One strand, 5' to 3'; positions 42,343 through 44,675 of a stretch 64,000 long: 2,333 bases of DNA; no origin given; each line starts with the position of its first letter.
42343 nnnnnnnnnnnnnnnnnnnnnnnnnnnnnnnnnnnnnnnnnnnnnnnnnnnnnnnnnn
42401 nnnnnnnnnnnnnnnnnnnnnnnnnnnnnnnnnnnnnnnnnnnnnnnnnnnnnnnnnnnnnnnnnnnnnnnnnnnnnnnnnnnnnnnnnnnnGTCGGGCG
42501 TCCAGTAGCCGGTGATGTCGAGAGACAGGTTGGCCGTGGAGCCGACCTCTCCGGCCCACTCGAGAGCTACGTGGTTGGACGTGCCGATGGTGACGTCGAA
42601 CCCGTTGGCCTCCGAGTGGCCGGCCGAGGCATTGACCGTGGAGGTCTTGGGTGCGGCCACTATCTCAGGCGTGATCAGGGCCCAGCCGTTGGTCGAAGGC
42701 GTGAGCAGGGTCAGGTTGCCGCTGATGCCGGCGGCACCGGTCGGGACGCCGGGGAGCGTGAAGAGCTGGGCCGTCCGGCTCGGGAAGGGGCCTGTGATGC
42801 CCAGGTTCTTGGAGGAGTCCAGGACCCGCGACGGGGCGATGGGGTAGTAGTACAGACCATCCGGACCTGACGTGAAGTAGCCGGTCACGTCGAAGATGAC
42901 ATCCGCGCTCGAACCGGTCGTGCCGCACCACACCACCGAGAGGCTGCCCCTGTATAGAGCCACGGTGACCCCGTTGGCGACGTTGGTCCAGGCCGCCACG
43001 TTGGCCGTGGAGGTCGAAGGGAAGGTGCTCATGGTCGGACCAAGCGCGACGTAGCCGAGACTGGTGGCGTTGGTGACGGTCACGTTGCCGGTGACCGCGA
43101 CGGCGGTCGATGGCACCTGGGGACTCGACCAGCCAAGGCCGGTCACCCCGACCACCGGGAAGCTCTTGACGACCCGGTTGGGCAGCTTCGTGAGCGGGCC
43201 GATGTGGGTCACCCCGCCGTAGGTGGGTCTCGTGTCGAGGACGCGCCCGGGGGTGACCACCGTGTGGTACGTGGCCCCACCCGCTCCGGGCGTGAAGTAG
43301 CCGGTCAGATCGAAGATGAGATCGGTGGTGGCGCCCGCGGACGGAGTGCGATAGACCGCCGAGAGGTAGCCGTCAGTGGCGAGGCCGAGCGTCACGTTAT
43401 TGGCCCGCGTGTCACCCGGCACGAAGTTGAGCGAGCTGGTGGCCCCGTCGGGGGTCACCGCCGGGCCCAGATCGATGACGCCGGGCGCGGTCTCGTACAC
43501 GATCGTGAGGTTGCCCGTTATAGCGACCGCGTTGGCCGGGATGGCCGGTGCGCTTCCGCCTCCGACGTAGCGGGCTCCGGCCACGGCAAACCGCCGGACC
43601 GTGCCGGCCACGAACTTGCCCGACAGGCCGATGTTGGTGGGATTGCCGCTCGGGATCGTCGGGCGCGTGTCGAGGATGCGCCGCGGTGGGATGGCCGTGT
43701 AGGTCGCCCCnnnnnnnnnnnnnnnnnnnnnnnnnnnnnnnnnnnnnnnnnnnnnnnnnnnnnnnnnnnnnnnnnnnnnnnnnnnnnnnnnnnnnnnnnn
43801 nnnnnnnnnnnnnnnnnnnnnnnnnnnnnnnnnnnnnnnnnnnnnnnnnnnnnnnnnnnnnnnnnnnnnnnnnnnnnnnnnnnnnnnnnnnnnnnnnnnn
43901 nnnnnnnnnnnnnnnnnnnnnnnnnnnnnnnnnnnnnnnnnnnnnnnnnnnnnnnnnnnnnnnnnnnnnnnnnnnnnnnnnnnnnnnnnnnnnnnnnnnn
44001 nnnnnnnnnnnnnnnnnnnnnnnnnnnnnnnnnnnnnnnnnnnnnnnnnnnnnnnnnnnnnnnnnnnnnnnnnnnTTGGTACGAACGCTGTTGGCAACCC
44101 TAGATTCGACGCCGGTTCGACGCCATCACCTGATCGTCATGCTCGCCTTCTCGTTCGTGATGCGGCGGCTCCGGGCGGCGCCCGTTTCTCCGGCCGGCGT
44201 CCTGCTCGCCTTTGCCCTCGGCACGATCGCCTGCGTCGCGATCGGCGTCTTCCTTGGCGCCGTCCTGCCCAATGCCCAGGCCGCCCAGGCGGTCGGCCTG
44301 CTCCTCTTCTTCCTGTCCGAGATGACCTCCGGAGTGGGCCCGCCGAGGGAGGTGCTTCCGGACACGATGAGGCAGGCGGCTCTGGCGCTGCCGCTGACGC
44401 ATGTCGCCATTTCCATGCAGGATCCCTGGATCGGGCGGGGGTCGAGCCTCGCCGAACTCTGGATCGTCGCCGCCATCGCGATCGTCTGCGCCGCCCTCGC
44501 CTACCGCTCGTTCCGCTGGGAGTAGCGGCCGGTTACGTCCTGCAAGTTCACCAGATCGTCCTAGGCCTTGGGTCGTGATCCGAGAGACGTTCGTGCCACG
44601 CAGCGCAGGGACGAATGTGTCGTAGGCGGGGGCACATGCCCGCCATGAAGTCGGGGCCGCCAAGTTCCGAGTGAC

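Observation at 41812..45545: Secreted triple-repeat protein with a C-terminal papain/C39-like cysteine-peptidase-like domain, flanked by a sortase and an ABC-2 permease remnant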

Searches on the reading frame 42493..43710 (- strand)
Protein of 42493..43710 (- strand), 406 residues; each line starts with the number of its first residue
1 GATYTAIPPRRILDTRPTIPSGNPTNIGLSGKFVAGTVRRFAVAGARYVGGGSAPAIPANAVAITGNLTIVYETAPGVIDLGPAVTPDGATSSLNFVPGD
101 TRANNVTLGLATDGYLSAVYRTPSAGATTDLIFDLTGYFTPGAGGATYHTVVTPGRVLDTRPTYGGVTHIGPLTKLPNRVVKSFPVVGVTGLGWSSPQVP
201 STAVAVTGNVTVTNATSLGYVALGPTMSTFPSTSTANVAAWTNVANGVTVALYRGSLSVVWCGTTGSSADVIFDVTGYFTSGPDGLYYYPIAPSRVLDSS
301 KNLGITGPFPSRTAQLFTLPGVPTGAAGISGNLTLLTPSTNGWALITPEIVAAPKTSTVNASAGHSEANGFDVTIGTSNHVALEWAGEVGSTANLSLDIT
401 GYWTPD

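Call 26: predict_structure(alignment_id=A3)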
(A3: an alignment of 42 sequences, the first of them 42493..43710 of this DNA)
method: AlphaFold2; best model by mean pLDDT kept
length: 406 residues; sequences in the alignment: 42
mean_pLDDT: 90.9   pTM: 0.88
mean pLDDT of the five models: 90.9, 87.1, 86.5, 74.4, 74.0
residues with pLDDT >= 90: 302; 70-90: 88; 50-70: 16; < 50: 0
segments of 3 or more residues with pLDDT < 50: none
pLDDT, mean of each block of 10 residues (from residue 1): 93 84 70 95 88 83 95 92 92 82 91 96 94 95 88 87 69 90 92 83 95 93 95 90 91 96 96 94 92 96 94 96 94 94 95 89 90 94 96 97 93
secondary structure, 60 per line:
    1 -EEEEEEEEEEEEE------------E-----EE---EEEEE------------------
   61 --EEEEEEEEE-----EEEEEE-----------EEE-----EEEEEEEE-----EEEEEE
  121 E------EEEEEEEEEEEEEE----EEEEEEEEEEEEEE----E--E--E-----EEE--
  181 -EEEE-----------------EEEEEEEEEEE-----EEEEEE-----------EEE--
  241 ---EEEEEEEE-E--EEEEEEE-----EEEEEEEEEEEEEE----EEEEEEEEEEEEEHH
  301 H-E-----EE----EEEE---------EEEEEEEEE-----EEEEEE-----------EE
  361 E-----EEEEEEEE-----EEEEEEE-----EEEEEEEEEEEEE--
elements in order: E2-14 E38-42 E63-71 E77-82 E94-96 E102-109 E115-121 E128-141 E146-159 E176-178 E182-185 E203-213 E219-224 E236-238 E244-251 E256-262 E268-281 E286-298 E315-318 E328-336 E342-347 E359-361 E367-374 E380-386 E392-404
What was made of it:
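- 43273..43704 (-): Repeat 1 (aa 52-195), a jelly-roll beta-sandwich. AlphaFold2 model (call 26).
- On Bd2133-type trimeric fibre-tip beta-sandwich: pTM 0.88 and ordered inter-repeat hairpins indicate a fixed arrangement (call 26), and the fixed copy number of three fits.
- The trio model has pLDDT 90.9 and pTM 0.88, with well-ordered inter-repeat hairpins (call 26).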

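Call 41: find_related_loci(query=A3, collection=genome_contigs, flank=6000)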
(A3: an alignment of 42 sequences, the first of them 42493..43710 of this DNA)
Query A3 (406 aa) in genome_contigs; peptide patterns used: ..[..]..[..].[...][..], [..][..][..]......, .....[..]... (x = any residue, [..] = any of these).
597 stretches matched a pattern (row limit reached: there are more); 497 encode a relative of the query (tblastn E <= 1e-3); the best 80 are kept; 80 distinct loci.
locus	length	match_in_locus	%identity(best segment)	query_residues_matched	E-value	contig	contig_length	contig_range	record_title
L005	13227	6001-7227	74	1-404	0e+0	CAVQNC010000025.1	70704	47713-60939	MAG: uncultured Chloroflexia bacterium isolate MFD03726.bin.1.123 genome assembly, contig: contig_67786, whole genome sh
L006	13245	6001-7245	70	1-405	1e-177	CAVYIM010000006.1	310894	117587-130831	MAG: uncultured Chloroflexia bacterium isolate MFD01476.bin.2.191 genome assembly, contig: contig_29517, whole genome sh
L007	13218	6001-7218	71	1-405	2e-174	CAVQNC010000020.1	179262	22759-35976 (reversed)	MAG: uncultured Chloroflexia bacterium isolate MFD03726.bin.1.123 genome assembly, contig: contig_50534, whole genome sh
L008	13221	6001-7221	72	1-405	6e-172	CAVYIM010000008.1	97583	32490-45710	MAG: uncultured Chloroflexia bacterium isolate MFD01476.bin.2.191 genome assembly, contig: contig_50172, whole genome sh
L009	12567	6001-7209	68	1-406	3e-166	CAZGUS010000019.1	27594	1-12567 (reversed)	MAG TPA_asm: uncultured Anaerolineaceae bacterium isolate binchicken_co50_320 genome assembly, contig: NODE_1796_length_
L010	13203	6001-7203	66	1-406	3e-162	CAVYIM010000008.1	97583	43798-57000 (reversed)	MAG: uncultured Chloroflexia bacterium isolate MFD01476.bin.2.191 genome assembly, contig: contig_50172, whole genome sh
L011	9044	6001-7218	71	1-405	5e-174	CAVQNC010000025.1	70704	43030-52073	MAG: uncultured Chloroflexia bacterium isolate MFD03726.bin.1.123 genome assembly, contig: contig_67786, whole genome sh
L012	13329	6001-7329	66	1-406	1e-160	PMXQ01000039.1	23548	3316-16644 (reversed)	MAG: Chloroflexi bacterium isolate fen_1024 73.20110800_E1D.46_contig_9406, whole genome shotgun sequence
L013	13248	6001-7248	66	1-406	1e-155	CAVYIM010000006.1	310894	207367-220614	MAG: uncultured Chloroflexia bacterium isolate MFD01476.bin.2.191 genome assembly, contig: contig_29517, whole genome sh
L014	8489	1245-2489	59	1-406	2e-134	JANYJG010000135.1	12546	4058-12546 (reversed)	MAG: Chloroflexi bacterium isolate GL140_3_metabinner_70 GL140_3_k141_1905182, whole genome shotgun sequence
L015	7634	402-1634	58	1-406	3e-131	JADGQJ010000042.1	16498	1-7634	MAG: Chloroflexota bacterium isolate Chersky.2_5 contig-100_576, whole genome shotgun sequence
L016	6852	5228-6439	60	1-406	2e-130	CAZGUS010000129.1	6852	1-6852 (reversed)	MAG TPA_asm: uncultured Anaerolineaceae bacterium isolate binchicken_co50_320 genome assembly, contig: NODE_15382_length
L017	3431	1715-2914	60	2-406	4e-127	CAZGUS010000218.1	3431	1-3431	MAG TPA_asm: uncultured Anaerolineaceae bacterium isolate binchicken_co50_320 genome assembly, contig: NODE_46090_length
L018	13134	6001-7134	42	1-406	3e-80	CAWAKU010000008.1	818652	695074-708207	MAG: uncultured Chloroflexia bacterium isolate MFD02134.bin.1.198 genome assembly, contig: contig_31418, whole genome sh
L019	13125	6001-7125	43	1-405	3e-77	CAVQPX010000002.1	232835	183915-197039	MAG: uncultured Chloroflexia bacterium isolate MFD09964.bin.2.86 genome assembly, contig: contig_19902, whole genome sho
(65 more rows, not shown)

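Call 58: fold_search(model_id=the predicted structure, library=viral)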
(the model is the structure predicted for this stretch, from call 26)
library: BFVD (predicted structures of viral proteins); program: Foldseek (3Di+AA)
matches with E <= 10: 1391; with E <= 0.001: 42
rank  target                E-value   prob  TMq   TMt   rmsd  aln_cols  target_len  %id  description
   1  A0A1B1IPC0            5.5e-08  1.00  0.23  0.11  19.7       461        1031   14  (no name in the UniProt tables at hand)
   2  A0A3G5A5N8            1.8e-06  1.00  0.22  0.22  22.2       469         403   12  Uncharacterized protein [Hyperionvirus sp.]
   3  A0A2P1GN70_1          2.5e-06  1.00  0.19  0.08  24.8       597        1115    9  Genome polyprotein [Wenling thamnaconus septentrionalis picornavirus]
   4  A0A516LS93            3.4e-06  0.99  0.19  0.08  26.1       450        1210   12  (no name in the UniProt tables at hand)
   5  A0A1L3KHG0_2          6.5e-06  0.97  0.16  0.06  25.9       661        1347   10  (no name in the UniProt tables at hand)
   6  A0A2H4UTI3            6.8e-06  1.00  0.46  0.29   9.5       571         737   10  BclA C-terminal domain-containing protein [Bodo saltans virus]
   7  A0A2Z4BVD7            8.5e-06  0.99  0.18  0.08  24.2       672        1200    9  Genome polyprotein (Fragment) [Human parechovirus 14]
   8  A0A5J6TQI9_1          9.8e-06  0.98  0.17  0.10  21.9       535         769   11  (no name in the UniProt tables at hand)
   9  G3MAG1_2              2.4e-05  0.90  0.16  0.08  26.3       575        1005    8  Gp420 [Bacillus phage G]
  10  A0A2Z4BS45            2.6e-05  0.93  0.17  0.06  26.7       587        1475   10  Genome polyprotein (Fragment) [Human salivirus]
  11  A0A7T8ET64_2          2.6e-05  0.87  0.15  0.06  23.2       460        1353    9  (no name in the UniProt tables at hand)
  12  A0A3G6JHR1            2.7e-05  0.97  0.17  0.07  68.7       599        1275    8  Uncharacterized protein (Fragment) [Lactobacillus phage ViSo-2018a]
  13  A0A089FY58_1          2.7e-05  0.93  0.19  0.07  26.2       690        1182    9  Genome polyprotein [Salivirus FHB]
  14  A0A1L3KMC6            2.9e-05  0.92  0.17  0.11  24.3       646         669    9  (no name in the UniProt tables at hand)
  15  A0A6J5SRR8            3.2e-05  0.99  0.19  0.22  20.2       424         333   11  Uncharacterized protein [uncultured Caudovirales phage]
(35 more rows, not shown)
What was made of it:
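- Viral-library hits include BclA C-terminal domain, C1q and tail-fibre jelly rolls (call 58).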

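Call 59: search_protein_families(library=pfam, alignment_id=A5, max_evalue=0.00001)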
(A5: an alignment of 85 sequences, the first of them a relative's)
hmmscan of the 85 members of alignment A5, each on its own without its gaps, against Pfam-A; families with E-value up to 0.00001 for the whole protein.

A. member 1, L005:10458-11993:+ (512 aa): 1 family
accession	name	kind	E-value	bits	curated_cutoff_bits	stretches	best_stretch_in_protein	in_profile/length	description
PF00112.29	Peptidase_C1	-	9.7e-08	32.8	20.7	1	92-290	2-203/220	Papain family cysteine protease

B. families by the number of members that match (of 85 scanned): 44 families (the first 25 are shown)
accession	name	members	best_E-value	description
PF00041.27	fn3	10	6e-54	Fibronectin type III domain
PF18911.6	PKD_4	10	5e-35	PKD domain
PF00801.26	PKD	10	1.7e-23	PKD domain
PF00704.34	Glyco_hydro_18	9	5e-30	Glycosyl hydrolases family 18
PF08486.15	SpoIID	6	1.6e-14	Stage II sporulation protein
PF13860.13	FlgD_ig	6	7.1e-11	FlgD Ig-like domain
PF13570.13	Beta-prop_ACSF4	4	4.9e-122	Beta-alanine-activating enzyme, beta-propeller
PF13360.13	PQQ_2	4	4.7e-92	Outer membrane protein assembly factor BamB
PF00082.27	Peptidase_S8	4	8.5e-58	Subtilase family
PF13620.12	CarboxypepD_reg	4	9.2e-30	Carboxypeptidase regulatory-like domain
PF25390.1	WD40_RLD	2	2.2e-115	RCC1-like domain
PF13540.12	RCC1_2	2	1.2e-113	Regulator of chromosome condensation (RCC1) repeat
PF07995.17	GSDH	2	1.3e-60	Glucose / Sorbosone dehydrogenase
PF01344.31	Kelch_1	2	2e-37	Kelch motif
PF13964.12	Kelch_6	2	4.5e-29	Kelch motif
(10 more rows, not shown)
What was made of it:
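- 44 partner Pfam families were found: fn3, PKD, GH18, SpoIID, S8, C1, PQQ, RCC1 and others (call 59). Partners include GH18 (9 of 85) and SpoIID (6 of 85), which act on GlcNAc-containing glycans (call 59). It is shared by many unrelated exoproteins (call 59).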

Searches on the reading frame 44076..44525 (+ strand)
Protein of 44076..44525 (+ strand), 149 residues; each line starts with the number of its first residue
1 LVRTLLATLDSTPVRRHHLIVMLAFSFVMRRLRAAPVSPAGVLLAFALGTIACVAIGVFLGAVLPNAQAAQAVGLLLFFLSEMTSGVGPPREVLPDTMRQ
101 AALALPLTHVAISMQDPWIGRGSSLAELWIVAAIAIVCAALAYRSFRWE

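Call 3: search_protein_families(library=pfam, proteins=[window:44076-44525:+], max_evalue=1)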
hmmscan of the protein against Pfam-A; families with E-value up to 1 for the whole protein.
window:44076-44525:+ (149 aa): 4 families
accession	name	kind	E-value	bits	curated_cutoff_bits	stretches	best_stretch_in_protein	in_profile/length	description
PF12698.13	ABC2_membrane_3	-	5.7e-10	39.3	31.6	1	34-143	235-346/347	ABC-2 family transporter protein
PF01061.29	ABC2_membrane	-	1.9e-09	37.8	26.9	1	20-113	112-205/211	ABC-2 type transporter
PF25129.1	Pyr4-TMTC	-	0.041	14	27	1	19-80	86-147/227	Pyr4-like transmembrane terpene cyclases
PF11990.13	DUF3487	-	0.25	11.6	27.8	0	115-140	12-37/114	Protein of unknown function (DUF3487)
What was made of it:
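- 44139..44525 (+): Remnant of an ABC-2 permease gene: C-terminal half only, with no ATPase partner nearby. Pfam ABC2_membrane profile positions 112-205 of 211 (E 1.9e-9) and ABC2_membrane_3 positions 235-346 of 347 (call 3).
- Checked: The ABC-2 remnant matches only the C-terminal half of the Pfam models ABC2_membrane and ABC2_membrane_3 (E 2e-9 and 6e-10, call 3).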

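Call 4: search_protein_families(library=ncbifam, proteins=[window:44076-44525:+], max_evalue=1)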
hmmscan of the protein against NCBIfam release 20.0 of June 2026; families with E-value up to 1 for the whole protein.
window:44076-44525:+ (149 aa): 6 families
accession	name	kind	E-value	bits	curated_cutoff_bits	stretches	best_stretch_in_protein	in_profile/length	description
TIGR01247.1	drrB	subfamily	0.0011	18.7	223.05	1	20-142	109-232/236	daunorubicin resistance ABC transporter membrane protein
NF006519.0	PRK08965.1-3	equivalog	0.035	13.9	190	1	23-85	8-69/158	Na+/H+ antiporter subunit E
TIGR03750.1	conj_TIGR03750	hypoth_equivalog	0.037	14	70.75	0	115-140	10-35/111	TIGR03750 family conjugal transfer protein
NF050053.1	CapPschTportKpsM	equivalog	0.04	13.9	300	1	19-116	119-215/257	capsule polysaccharide transporter KpsM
NF046026.1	HisKinCckACaul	equivalog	0.16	10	1000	1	21-83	12-75/678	cell cycle histidine kinase CckA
TIGR02840.1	spore_YtaF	equivalog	0.31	10.5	149.6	1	22-80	16-74/206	sporulation membrane protein YtaF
